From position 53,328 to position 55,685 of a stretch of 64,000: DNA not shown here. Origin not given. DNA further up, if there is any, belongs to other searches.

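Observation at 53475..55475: Single polypeptide combining an FtsK/SpoIIIE-like ATPase domain with an EccA/CbxX-type AAA+ domain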

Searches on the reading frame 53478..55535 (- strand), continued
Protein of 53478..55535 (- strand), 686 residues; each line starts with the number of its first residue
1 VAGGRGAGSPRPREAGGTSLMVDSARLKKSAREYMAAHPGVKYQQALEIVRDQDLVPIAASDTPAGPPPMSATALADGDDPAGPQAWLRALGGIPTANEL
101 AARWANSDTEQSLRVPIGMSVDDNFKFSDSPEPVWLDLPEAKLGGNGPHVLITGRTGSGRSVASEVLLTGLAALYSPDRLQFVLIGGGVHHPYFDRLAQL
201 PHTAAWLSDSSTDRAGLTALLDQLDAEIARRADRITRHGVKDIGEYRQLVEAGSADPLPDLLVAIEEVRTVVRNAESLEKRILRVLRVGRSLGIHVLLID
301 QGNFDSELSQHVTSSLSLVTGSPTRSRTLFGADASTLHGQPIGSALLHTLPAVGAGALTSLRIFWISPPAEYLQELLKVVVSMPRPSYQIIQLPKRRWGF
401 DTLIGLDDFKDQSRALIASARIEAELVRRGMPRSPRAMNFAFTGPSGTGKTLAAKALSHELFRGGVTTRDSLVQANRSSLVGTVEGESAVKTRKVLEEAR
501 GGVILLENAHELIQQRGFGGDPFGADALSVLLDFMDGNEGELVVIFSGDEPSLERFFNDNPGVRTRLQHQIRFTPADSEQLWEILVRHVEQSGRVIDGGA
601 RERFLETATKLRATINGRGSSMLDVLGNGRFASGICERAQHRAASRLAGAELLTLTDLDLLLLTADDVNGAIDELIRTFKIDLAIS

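Call 13: search_protein_families(library=phrogs, proteins=[window:53478-55475:-], max_evalue=0.001)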
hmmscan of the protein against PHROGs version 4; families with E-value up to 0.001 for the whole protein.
window:53478-55475:- (666 aa): 8 families
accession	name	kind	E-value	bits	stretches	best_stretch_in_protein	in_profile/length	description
phrog_1358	-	moron, auxiliary metabolic gene and host takeover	2e-21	76.3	1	90-327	580-800/1382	FtsK/SpoIIIE-like protein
phrog_3551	-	moron, auxiliary metabolic gene and host takeover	2.3e-14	53.4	1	112-283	427-582/758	FtsK/SpoIIIE-like protein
phrog_4339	-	unknown function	1.9e-10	41.5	1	413-567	303-448/552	-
phrog_2666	-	head and packaging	2.6e-08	34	1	129-281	323-463/555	terminase large subunit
phrog_8638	-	unknown function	3.9e-07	30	1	370-531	263-417/568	-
phrog_3757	-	unknown function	3e-06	27.9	1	387-576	99-276/367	-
phrog_168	-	DNA, RNA and nucleotide metabolism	1.9e-05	25.5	0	417-441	42-66/314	clamp loader of DNA polymerase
phrog_30773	-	unknown function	0.00019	20.9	1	380-525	162-306/666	-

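Call 20: search_dna_similar(query=window:53478-55475:-, collection=plasmids, mode=protein, max_rows=25)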
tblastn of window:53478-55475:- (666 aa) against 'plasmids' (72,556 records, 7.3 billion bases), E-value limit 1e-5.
Records with a match: 644; places in all: 876; records where one place covers at least 80% of the query: 1.
Best place of each record, by identity: <60% 644.
By first word of the organism name: Bacillus 179; Enterococcus 111; Sinorhizobium 75; Mycobacterium 58; Streptomyces 43; Mycolicibacterium 21; Paraburkholderia 9; Bradyrhizobium 9; Rhizobium 9; Paenibacillus 8; and 69 more.
By predicted mobility (MOB-suite, as given by PLSDB): non-mobilizable 389; mobilizable 194; conjugative 61.
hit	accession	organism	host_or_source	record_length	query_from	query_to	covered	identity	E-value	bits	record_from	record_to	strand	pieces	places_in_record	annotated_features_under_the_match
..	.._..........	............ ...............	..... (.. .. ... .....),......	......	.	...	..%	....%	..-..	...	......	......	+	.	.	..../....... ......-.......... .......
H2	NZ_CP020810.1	Mycobacterium dioxanotrophicus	Single cell,river sediment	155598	1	337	51%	34.1%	1e-35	152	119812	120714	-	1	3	FtsK/SpoIIIE domain-containing protein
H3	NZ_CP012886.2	Mycobacterium intracellulare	sputum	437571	342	626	43%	37.0%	8e-39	162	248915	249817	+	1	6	AAA family ATPase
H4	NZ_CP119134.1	Streptomyces sp. FXJ1.172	cell culture,red soil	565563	31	347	48%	31.4%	2e-22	111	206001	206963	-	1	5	eccCa: type VII secretion protein EccCa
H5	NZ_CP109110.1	Streptomyces scopuliridis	-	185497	50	352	45%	32.7%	1e-23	114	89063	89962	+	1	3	eccCa: type VII secretion protein EccCa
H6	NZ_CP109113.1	Streptomyces scopuliridis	-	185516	50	352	45%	32.7%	1e-23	114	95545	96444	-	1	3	eccCa: type VII secretion protein EccCa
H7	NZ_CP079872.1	Mycobacterium sp. SMC-4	Homo sapiens,sputum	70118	82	442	54%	27.4%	8e-19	99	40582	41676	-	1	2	eccCb: type VII secretion protein EccCb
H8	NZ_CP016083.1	Streptomyces sp. SAT1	Adenophora trachelioides Maxim.,single ...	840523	49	349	45%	32.5%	6e-21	105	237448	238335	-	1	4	eccCa: type VII secretion protein EccCa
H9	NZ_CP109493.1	Streptomyces sp. NBC_01435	-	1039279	49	349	45%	31.9%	8e-23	112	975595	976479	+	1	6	record has no annotation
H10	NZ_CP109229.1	Streptomyces anthocyanicus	-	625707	49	347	45%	32.2%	2e-21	107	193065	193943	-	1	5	eccCa: type VII secretion protein EccCa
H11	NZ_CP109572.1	Streptomyces anthocyanicus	-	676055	49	347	45%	32.2%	2e-21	107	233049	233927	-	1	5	eccCa: type VII secretion protein EccCa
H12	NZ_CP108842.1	Streptomyces chartreusis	-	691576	38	349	47%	30.4%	1e-22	111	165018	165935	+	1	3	eccCa: type VII secretion protein EccCa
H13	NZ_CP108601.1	Streptomyces sp. NBC_01176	-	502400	49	347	45%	31.3%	4e-20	103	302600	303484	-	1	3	eccCa: type VII secretion protein EccCa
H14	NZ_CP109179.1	Streptomyces sp. NBC_01717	-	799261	60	349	44%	32.1%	1e-22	111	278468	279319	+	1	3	eccCa: type VII secretion protein EccCa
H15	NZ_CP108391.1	Streptomyces sp. NBC_01320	-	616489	60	349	44%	32.1%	1e-22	111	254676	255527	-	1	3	eccCa: type VII secretion protein EccCa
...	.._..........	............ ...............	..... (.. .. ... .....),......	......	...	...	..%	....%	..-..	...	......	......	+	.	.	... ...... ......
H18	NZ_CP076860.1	Mycobacterium avium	Homo sapiens,sputum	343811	384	626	36%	38.0%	5e-38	159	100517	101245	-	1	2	AAA family ATPase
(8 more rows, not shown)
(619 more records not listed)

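Call 21: search_dna_similar(query=window:53478-55475:-, collection=phages, mode=protein, max_rows=25)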
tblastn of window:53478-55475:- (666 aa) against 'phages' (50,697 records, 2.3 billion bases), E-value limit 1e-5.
Records with a match: 229; places in all: 231; records where one place covers at least 80% of the query: 0.
Best place of each record, by identity: <60% 229.
By first word of the organism name: Bacillus 173; Bacteriophage 27; Staphylococcus 6; Listeria 5; Ruminococcus 4; Enterococcus 3; Mycobacterium 2; Cylindrospermopsis 2; Acinetobacter 2; Brevibacillus 1; and 4 more.
By host as written in the record: - 38; Bacillus subtilis 20; Bacillus cereus 20; Bacillus subtilis BEST7003 8; Bacillus thuringiensis subsp. kurstaki 6; Bacillus megaterium 6; Listeria monocytogenes 5; Bacillus thuringiensis kurstaki 5; and 66 more.
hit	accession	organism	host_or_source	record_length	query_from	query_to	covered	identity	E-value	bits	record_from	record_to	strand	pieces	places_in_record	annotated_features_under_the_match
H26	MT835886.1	Bacteriophage sp.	human fecal samples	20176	79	347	40%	32.2%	2e-24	115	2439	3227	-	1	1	record has no annotation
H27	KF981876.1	Mycobacterium phage ADLER F1725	Mycobacteroides abscessus subsp. ...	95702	380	662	42%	28.6%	2e-22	109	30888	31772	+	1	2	hypothetical protein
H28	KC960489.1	Mycobacterium phage Adler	Mycobacterium abscessus subsp. bolletii ...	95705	380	662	42%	28.6%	2e-22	109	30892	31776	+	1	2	AAA family ATPase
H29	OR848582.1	Listeria phage LM 4-14-1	Listeria monocytogenes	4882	71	310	36%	29.3%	1e-16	91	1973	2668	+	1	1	record has no annotation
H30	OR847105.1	Listeria phage LM 4-11-1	Listeria monocytogenes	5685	71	310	36%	29.3%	1e-16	91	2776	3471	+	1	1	record has no annotation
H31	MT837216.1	Bacteriophage sp.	human fecal samples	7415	380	619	36%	29.2%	4e-19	98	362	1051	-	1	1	record has no annotation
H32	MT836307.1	Bacteriophage sp.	human fecal samples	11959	113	331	33%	32.0%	9e-14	81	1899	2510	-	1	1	record has no annotation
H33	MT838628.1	Bacteriophage sp.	human fecal samples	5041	383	619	36%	28.7%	8e-23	110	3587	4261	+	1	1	record has no annotation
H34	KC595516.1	Brevibacillus phage Emery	Brevibacillus laterosporus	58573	359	626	40%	25.3%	2e-12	77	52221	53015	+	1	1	stage V sporulation protein K, ATPase AAA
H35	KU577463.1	Bacillus phage Deep Blue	Bacillus cereus BtB2-4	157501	112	388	42%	24.1%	1e-10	71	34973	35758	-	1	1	FtsK_SpoIIIE-family protein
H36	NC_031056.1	Bacillus phage Deep Blue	Bacillus cereus BtB2-4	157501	112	388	42%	24.1%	1e-10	71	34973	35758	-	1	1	FtsK/SpoIIIE-like protein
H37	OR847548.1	Listeria phage LM 4-11-1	Listeria monocytogenes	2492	71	281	32%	31.3%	6e-17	91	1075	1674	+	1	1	record has no annotation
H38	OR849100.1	Listeria phage LM 4-14-1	Listeria monocytogenes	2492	71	281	32%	31.3%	6e-17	91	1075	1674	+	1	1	record has no annotation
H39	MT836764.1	Bacteriophage sp.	human fecal samples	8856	79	311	35%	28.2%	2e-7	61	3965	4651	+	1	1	record has no annotation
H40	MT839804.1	Bacteriophage sp.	human fecal samples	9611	383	626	37%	26.6%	3e-20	102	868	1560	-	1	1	record has no annotation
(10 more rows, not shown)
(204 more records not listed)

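Call 22: get_annotated_region(hit=H1, flank=12000)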
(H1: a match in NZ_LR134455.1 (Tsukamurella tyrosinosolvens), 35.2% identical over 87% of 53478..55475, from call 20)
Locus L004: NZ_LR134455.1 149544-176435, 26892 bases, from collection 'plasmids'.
description: Tsukamurella tyrosinosolvens strain NCTC13231 plasmid 13, complete sequence
organism: Tsukamurella tyrosinosolvens (NCBI taxid 57704)
taxonomy: Bacteria; Actinomycetota; Actinomycetes; Mycobacteriales; Tsukamurellaceae; Tsukamurella; Tsukamurella tyrosinosolvens
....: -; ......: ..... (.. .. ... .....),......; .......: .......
typing (MOB-suite, as given by PLSDB): non-mobilizable
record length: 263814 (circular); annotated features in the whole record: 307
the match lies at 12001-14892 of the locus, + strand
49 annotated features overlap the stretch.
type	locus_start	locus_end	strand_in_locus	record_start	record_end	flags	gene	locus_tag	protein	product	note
CDS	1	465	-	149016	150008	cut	-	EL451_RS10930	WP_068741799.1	SPFH domain-containing protein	-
CDS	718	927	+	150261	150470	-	-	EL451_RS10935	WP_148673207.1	hypothetical protein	-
CDS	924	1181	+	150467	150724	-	-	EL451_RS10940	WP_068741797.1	hypothetical protein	-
CDS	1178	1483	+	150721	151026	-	-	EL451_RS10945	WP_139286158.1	hypothetical protein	-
CDS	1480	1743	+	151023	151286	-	-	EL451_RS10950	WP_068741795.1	hypothetical protein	-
CDS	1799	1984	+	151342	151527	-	-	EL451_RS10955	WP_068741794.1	hypothetical protein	-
CDS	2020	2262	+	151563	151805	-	-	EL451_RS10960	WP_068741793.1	hypothetical protein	-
CDS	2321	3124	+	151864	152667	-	-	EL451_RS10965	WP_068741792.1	metallophosphoesterase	-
CDS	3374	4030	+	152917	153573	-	-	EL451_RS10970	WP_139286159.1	hypothetical protein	-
CDS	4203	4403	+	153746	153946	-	-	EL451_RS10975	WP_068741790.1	hypothetical protein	-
CDS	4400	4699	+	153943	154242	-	-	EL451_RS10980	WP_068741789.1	hypothetical protein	-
CDS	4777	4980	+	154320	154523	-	-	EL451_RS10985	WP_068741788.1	hypothetical protein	-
CDS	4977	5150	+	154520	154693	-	-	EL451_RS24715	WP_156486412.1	hypothetical protein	-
CDS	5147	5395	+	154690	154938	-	-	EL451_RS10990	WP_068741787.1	hypothetical protein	-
CDS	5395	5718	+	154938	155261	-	-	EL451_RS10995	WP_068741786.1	hypothetical protein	-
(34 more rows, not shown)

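Call 23: get_annotated_region(hit=H2, flank=12000)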
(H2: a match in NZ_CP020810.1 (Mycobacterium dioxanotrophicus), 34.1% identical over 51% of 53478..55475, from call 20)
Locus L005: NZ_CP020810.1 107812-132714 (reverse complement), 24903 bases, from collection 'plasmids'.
description: Mycobacterium dioxanotrophicus strain PH-06 plasmid unnamed1, complete sequence
organism: Mycobacterium dioxanotrophicus (NCBI taxid 482462)
taxonomy: Bacteria; Actinomycetota; Actinomycetes; Mycobacteriales; Mycobacteriaceae; Mycobacterium; Mycobacterium dioxanotrophicus
host: -; source: Single cell,river sediment; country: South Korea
typing (MOB-suite, as given by PLSDB): mobilizable; relaxase MOBF
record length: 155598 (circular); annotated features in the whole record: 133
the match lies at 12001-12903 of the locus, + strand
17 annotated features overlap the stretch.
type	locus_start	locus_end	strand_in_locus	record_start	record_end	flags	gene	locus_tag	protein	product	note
CDS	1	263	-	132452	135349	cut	-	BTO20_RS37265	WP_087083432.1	MMPL family transporter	-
CDS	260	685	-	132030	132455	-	-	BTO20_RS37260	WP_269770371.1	MmpS family transport accessory protein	-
CDS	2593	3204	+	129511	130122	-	-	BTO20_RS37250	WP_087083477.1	TetR/AcrR family transcriptional regulator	GO:0006355 - regulation of DNA-templated transcription [Evidence IEA]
CDS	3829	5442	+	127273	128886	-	-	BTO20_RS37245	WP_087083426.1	FAD-binding oxidoreductase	-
CDS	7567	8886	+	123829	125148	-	-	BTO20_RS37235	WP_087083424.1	Nramp family divalent metal transporter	GO:0055085 - transmembrane transport [Evidence IEA]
CDS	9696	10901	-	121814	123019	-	-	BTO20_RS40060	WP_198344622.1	helix-turn-helix transcriptional regulator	-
CDS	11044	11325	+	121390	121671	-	-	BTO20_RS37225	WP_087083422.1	type II toxin-antitoxin system Phd/YefM family antitoxin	GO:0045927 - positive regulation of growth [Evidence IEA]; GO:0006355 - regulation of DNA-templated transcription ...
CDS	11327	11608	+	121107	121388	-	-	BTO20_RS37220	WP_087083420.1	type II toxin-antitoxin system RelE/ParE family toxin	GO:0030541 - plasmid partitioning [Evidence IEA]; GO:0051290 - protein heterotetramerization [Evidence IEA]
CDS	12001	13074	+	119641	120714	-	-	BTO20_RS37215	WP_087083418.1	FtsK/SpoIIIE domain-containing protein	-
CDS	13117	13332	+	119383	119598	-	-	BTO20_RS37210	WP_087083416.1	hypothetical protein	-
CDS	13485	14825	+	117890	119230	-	-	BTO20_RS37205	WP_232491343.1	helix-turn-helix domain-containing protein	-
CDS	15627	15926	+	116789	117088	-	-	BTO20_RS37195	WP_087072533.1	hypothetical protein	-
CDS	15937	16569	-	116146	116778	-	-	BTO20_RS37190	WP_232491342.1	hypothetical protein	-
CDS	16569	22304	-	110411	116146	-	-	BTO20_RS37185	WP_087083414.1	helicase-related protein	-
CDS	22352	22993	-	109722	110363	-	-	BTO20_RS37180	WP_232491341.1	hypothetical protein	-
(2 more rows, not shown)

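Call 24: search_protein_representatives(protein=window:53478-55475:-)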
Query: 666 residues. Proteins with E-value up to 0.001 (for the whole library): 29754; up to 1e-10: 15794; up to 1e-30: 1980. The best 150 are listed.
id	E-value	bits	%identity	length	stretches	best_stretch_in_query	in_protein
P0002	0.0e+00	1372.8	94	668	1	1-666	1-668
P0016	1.5e-169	582.1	26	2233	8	380-654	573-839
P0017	9.0e-129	447.4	28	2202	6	356-573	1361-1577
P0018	2.9e-113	396.1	30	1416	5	381-627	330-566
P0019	3.5e-111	389.3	33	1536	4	374-649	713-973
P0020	4.4e-110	385.7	38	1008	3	376-662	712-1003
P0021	2.0e-103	363.7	32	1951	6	381-591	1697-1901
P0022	6.4e-102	358.7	30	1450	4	376-649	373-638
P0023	2.6e-101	356.7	30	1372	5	399-591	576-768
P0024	4.2e-101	356.0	28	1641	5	371-582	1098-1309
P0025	2.2e-100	353.6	32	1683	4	383-644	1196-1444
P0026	7.6e-97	341.9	29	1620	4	380-655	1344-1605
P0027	1.5e-96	340.9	32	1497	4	380-648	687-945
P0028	5.8e-94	332.4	29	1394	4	375-569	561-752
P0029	1.3e-93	331.2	27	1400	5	381-637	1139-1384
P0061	7.9e-78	279.1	35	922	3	71-315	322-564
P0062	2.2e-77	277.6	37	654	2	377-653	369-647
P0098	4.0e-70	253.7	37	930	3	377-648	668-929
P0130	7.3e-66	239.6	45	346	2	364-655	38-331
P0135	1.9e-65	238.2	40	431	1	1-374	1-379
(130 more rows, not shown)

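Call 26: list_cluster_members(proteins=[P0020, P0062, P0130, P0135, P0061, P0098])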
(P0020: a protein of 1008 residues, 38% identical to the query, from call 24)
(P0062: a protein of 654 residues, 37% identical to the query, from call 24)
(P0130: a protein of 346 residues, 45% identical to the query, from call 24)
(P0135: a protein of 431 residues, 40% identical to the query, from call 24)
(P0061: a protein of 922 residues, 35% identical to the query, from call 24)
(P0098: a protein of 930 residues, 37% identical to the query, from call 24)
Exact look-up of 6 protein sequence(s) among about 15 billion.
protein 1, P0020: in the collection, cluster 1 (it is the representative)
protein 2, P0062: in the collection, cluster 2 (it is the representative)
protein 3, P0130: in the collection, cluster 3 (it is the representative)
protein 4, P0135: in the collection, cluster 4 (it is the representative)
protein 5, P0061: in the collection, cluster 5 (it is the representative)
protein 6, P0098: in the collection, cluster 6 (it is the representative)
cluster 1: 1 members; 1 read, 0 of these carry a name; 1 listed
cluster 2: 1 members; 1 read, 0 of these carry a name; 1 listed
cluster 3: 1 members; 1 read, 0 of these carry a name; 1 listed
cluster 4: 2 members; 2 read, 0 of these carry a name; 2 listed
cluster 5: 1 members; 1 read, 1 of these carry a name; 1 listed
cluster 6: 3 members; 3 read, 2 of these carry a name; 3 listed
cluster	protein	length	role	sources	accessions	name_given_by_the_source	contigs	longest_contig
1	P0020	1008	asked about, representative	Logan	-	-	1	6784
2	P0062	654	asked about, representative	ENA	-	-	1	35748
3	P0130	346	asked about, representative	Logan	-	-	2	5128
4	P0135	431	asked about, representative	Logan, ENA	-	-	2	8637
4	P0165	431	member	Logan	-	-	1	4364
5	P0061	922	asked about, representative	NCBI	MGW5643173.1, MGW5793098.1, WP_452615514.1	FtsK/SpoIIIE domain-containing protein [Saccharopolyspora sp. NPDC003752]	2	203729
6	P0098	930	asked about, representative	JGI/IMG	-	SpoVK/Ycf46/Vps4 family AAA+-type ATPase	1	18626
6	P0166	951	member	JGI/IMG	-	SpoVK/Ycf46/Vps4 family AAA+-type ATPase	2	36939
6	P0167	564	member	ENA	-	-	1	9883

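Call 28: find_encoding_contigs(protein=P0062, flank=10000, max_places=2)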
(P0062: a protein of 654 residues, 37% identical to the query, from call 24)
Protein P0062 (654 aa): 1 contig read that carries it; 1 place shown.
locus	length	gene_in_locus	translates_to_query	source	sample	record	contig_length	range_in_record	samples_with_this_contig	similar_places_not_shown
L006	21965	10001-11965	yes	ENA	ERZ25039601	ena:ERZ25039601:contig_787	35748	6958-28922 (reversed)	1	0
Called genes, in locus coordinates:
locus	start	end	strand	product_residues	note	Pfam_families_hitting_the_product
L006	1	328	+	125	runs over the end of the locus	-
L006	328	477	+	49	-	-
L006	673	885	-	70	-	-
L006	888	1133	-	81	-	-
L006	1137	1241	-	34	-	-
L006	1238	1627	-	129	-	-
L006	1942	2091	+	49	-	-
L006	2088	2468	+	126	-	PF02661:Fic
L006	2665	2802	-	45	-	-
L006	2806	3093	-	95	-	-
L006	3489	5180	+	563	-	PF08843:AbiEii (weak)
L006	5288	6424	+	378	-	PF00589:Phage_integrase (weak)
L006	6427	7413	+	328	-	-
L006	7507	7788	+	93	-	-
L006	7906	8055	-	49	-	-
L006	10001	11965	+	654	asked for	PF01580:FtsK_SpoIIIE, PF13401:AAA_22 (faint), PF00004:AAA, PF17866:AAA_lid_6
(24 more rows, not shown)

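Call 29: find_encoding_contigs(protein=P0130, flank=6000, max_places=2)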
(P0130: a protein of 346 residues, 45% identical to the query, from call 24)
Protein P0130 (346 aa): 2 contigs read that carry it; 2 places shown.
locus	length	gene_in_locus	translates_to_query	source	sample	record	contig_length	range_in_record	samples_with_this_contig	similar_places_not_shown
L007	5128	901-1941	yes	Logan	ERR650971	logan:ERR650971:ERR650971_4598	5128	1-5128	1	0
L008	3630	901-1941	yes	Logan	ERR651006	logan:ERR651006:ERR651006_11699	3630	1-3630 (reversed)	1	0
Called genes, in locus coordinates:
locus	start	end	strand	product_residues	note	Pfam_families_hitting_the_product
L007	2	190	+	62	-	?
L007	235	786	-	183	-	-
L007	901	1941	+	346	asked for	PF00004:AAA, PF17866:AAA_lid_6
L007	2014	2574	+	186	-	-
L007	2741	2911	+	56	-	-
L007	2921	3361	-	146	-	-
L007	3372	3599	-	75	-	-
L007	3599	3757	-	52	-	-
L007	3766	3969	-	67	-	-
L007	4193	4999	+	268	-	PF13384:HTH_23 (faint), PF01909:NTP_transf_2, PF18765:Polbeta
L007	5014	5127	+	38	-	?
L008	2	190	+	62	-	?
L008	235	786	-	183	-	-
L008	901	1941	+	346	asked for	PF00004:AAA, PF17866:AAA_lid_6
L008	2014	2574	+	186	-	-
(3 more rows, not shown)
